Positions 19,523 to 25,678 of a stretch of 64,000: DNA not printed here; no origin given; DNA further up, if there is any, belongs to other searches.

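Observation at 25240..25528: YdbA N-terminus has a second hydrophobic helix after the signal peptide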

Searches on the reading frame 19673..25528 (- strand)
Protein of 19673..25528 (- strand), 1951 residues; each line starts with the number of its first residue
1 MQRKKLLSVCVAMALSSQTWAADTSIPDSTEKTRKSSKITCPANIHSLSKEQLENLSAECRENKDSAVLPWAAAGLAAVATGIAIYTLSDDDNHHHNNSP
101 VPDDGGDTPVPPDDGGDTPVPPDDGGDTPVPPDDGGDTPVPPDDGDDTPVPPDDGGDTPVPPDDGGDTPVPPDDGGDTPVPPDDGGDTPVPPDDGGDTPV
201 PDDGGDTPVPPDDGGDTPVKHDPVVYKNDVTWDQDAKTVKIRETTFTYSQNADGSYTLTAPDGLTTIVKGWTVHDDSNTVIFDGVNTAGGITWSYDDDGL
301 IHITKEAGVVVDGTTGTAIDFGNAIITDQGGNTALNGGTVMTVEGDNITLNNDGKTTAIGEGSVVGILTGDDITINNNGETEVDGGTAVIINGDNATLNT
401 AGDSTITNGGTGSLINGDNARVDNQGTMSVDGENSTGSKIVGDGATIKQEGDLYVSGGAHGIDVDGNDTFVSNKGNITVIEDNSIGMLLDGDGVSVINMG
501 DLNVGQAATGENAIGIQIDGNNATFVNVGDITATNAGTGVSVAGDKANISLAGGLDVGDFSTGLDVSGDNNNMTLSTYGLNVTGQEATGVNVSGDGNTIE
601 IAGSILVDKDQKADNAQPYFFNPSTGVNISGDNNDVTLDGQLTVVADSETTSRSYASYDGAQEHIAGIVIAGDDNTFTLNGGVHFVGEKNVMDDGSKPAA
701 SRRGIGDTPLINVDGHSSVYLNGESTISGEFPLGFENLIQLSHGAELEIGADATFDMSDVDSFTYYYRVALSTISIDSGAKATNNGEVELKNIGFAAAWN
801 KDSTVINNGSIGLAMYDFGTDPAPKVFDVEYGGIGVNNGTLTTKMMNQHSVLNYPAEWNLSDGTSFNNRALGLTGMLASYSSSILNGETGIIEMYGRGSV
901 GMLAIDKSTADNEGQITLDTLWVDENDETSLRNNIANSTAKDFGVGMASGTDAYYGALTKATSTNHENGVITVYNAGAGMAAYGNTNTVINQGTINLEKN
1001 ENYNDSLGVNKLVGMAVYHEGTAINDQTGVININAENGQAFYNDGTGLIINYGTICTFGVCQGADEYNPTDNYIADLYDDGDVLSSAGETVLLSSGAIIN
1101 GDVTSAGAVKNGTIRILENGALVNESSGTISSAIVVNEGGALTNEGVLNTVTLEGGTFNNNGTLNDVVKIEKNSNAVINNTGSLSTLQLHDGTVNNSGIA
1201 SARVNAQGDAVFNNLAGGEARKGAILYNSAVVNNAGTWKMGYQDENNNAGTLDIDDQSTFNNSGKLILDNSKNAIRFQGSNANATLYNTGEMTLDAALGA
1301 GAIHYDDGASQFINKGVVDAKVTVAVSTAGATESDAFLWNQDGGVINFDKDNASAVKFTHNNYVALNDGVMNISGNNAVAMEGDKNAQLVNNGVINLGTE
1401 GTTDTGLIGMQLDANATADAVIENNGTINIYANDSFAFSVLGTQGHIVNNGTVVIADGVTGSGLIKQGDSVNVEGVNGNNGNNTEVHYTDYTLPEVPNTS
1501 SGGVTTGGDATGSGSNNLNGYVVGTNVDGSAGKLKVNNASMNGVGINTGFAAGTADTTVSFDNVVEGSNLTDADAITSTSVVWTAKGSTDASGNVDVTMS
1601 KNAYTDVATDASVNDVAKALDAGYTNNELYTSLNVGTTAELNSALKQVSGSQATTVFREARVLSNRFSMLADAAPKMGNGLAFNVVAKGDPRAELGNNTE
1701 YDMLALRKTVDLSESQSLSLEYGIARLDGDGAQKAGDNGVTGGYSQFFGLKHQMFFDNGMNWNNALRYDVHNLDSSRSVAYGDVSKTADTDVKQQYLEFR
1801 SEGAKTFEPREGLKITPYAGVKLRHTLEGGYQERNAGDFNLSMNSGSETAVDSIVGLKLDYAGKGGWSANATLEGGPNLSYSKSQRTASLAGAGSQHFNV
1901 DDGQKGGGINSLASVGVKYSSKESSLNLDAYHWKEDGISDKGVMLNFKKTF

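Call 4: search_protein_families(library=pfam, proteins=[window:19673-25528:-], max_evalue=0.1)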
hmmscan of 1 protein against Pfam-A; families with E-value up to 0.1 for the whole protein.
window:19673-25528:- (1951 aa): 2 families
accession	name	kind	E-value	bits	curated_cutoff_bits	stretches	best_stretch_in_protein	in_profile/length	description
PF25784.1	BigA_N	-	1.2e-31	109.1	24.5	1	224-304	1-80/80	BigA and YdbA N-terminal beta barrel domain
PF25783.1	BigA_beta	-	1.2e-25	89.6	24.3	1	1520-1603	1-84/84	BigA beta sandwich domain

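Call 5: search_protein_families(library=ncbifam, proteins=[window:19673-25528:-], max_evalue=0.1)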
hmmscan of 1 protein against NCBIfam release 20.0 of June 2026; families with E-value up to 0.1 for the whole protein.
window:19673-25528:- (1951 aa): 1 family
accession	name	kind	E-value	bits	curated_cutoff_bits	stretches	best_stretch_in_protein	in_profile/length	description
NF033178.1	auto_BigA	exception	0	1099.4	3400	4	1313-1951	1239-1874/1875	autotransporter adhesin BigA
